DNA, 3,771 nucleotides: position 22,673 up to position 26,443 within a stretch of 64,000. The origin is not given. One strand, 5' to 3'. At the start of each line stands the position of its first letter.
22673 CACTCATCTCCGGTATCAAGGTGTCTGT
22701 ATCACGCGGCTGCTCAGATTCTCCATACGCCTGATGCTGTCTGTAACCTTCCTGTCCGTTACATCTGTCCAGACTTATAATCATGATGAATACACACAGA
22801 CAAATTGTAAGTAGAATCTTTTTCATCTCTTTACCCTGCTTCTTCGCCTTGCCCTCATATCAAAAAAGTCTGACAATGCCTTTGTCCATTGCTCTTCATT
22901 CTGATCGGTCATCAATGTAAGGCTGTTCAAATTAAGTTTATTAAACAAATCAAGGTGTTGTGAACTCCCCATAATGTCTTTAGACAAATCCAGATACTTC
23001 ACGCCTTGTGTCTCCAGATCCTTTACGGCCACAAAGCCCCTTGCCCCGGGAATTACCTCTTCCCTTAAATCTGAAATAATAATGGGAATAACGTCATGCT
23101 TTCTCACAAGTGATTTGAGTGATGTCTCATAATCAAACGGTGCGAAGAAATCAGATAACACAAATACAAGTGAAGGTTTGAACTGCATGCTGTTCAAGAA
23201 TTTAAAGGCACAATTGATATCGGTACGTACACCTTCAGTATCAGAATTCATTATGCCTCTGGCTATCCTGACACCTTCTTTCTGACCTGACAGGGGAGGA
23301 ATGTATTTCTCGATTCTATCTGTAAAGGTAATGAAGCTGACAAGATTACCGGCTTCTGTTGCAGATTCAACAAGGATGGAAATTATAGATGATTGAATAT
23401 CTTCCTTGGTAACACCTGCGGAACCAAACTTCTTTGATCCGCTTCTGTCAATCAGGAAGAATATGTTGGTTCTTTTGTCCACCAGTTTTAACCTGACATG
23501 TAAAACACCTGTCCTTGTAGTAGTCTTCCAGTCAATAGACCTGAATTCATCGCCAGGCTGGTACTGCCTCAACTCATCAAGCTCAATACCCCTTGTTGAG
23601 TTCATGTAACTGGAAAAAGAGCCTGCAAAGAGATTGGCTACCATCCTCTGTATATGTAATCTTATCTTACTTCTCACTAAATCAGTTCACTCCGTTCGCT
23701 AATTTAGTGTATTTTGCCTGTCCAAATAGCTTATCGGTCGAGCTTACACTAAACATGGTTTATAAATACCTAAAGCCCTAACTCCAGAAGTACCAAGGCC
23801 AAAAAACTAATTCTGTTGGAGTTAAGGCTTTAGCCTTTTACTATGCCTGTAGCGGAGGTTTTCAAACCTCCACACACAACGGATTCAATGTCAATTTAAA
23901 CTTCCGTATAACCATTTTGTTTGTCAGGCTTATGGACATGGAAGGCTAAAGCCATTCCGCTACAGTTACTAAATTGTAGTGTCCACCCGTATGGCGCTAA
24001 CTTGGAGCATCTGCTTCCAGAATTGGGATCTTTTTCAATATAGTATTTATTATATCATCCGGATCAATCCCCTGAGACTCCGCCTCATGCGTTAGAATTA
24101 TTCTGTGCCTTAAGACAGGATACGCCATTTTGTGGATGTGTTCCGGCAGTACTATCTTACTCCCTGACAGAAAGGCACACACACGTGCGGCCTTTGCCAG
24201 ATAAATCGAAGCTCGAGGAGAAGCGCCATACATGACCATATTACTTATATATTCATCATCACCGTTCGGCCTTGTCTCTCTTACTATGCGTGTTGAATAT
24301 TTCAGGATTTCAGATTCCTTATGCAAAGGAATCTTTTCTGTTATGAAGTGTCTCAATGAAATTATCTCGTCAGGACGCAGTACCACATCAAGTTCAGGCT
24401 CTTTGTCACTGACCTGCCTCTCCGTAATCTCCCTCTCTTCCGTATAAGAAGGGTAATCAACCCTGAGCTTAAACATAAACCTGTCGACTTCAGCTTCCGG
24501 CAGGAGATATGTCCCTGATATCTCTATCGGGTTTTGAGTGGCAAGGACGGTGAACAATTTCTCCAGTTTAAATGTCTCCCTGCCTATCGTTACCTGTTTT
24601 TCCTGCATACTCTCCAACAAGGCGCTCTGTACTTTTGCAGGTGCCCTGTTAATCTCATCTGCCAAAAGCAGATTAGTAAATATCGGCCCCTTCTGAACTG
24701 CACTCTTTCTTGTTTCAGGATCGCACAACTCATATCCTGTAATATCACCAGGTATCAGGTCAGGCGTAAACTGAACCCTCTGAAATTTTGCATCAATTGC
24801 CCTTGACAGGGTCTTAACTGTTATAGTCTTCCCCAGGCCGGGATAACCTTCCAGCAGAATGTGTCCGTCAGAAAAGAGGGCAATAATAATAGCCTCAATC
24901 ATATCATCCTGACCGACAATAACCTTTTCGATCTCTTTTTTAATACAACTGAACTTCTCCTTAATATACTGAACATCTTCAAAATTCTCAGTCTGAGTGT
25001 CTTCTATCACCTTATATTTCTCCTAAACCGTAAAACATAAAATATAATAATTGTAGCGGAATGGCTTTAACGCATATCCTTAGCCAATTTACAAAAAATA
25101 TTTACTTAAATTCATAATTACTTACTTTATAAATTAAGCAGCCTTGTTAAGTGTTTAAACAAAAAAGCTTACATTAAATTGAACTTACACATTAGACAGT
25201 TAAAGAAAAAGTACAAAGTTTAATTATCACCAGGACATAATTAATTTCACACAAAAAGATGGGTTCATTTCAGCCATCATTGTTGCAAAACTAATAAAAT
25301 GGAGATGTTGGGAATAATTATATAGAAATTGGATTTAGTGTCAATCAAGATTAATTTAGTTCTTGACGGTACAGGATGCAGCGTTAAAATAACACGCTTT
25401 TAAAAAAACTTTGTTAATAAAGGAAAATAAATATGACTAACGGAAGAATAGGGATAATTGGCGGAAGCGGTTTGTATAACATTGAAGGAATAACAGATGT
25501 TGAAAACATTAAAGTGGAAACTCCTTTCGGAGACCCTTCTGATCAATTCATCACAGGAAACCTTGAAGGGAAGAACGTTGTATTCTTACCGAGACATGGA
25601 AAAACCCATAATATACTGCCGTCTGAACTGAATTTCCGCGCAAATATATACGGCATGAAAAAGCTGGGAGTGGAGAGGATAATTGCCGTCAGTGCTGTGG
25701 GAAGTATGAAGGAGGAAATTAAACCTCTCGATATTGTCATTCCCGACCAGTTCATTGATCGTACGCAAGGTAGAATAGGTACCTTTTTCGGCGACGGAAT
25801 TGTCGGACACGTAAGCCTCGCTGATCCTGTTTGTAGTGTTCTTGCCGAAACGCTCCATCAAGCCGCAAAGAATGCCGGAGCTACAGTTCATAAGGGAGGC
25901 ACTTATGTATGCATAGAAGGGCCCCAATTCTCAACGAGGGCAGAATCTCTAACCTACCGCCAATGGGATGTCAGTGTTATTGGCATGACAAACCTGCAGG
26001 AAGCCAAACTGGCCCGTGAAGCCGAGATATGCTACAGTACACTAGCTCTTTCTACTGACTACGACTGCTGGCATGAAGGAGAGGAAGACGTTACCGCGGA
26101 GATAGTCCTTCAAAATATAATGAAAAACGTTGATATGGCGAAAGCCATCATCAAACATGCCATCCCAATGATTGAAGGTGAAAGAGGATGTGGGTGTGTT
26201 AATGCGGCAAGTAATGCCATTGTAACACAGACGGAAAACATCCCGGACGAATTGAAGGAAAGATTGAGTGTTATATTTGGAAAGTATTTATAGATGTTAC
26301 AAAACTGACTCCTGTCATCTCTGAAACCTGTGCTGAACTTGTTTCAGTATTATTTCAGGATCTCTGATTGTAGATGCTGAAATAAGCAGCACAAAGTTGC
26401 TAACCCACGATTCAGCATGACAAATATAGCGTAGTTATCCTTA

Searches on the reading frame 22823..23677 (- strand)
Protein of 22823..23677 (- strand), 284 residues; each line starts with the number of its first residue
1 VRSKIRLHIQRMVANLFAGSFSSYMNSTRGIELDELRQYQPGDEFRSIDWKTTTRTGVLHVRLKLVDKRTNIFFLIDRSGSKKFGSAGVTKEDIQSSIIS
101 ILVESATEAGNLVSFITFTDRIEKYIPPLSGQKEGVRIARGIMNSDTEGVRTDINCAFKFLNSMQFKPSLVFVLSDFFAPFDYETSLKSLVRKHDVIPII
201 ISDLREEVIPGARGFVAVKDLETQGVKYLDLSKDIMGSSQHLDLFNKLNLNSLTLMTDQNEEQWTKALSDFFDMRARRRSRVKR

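Call 51: search_protein_families(library=pfam, proteins=[window:22823-23677:-], max_evalue=0.00001)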
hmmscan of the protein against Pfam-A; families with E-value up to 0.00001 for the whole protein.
window:22823-23677:- (284 aa): 2 families
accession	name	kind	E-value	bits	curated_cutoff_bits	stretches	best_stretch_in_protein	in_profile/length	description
PF01882.25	DUF58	-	7.8e-46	156.4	23.4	1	35-231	1-197/216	Protein of unknown function DUF58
PF13519.12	VWA_2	-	8.3e-08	33.3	27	1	73-177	2-106/107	von Willebrand factor type A domain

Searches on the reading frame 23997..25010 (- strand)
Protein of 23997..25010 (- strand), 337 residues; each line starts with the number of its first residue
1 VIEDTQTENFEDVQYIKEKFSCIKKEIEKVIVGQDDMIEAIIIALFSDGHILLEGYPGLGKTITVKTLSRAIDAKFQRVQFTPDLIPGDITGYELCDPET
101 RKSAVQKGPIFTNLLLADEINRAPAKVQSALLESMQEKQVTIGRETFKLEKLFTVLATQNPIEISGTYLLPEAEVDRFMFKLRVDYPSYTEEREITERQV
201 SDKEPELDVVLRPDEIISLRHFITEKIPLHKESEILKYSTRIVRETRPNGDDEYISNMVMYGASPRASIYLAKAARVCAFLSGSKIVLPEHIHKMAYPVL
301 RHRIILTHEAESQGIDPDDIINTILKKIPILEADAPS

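Call 51: search_protein_families(library=pfam, proteins=[window:23997-25010:-], max_evalue=0.00001)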
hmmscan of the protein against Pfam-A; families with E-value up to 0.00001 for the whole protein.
window:23997-25010:- (337 aa): 5 families
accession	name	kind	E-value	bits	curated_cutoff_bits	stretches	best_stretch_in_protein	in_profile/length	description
PF07726.17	AAA_3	-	6.3e-60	201.2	27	1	50-180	1-131/131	ATPase family associated with various cellular activities (AAA)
PF17863.7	AAA_lid_2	-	2.1e-19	69.5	22.7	1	257-324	7-74/74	AAA lid domain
PF20030.5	bpMoxR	-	6.6e-12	45.4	27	1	23-188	6-170/205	MoxR domain in the MoxR-vWA-beta-propeller ternary systems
PF07728.20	AAA_5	-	1.1e-10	42.1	22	1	50-177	1-138/139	AAA domain (dynein-related subfamily)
PF01078.27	Mg_chelatase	-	7.4e-06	25.9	20.3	0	31-70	5-44/207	Magnesium chelatase, subunit ChlI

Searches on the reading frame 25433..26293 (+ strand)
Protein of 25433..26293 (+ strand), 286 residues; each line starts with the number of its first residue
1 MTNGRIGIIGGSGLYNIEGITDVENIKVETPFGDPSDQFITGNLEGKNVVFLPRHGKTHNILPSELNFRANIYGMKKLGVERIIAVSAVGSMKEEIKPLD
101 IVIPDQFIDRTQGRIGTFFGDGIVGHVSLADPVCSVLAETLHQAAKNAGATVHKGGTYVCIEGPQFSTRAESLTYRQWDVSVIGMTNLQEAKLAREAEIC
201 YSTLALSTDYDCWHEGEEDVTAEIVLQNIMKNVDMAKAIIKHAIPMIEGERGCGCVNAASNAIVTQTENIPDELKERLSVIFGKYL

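Call 51: search_protein_families(library=pfam, proteins=[window:25433-26293:+], max_evalue=0.00001)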
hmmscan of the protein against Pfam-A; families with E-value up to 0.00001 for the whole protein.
window:25433-26293:+ (286 aa): 1 family
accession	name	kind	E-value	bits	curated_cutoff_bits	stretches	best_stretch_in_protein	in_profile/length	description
PF01048.26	PNP_UDP_1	-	4e-44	151.2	25.1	1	5-244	1-232/233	Phosphorylase superfamily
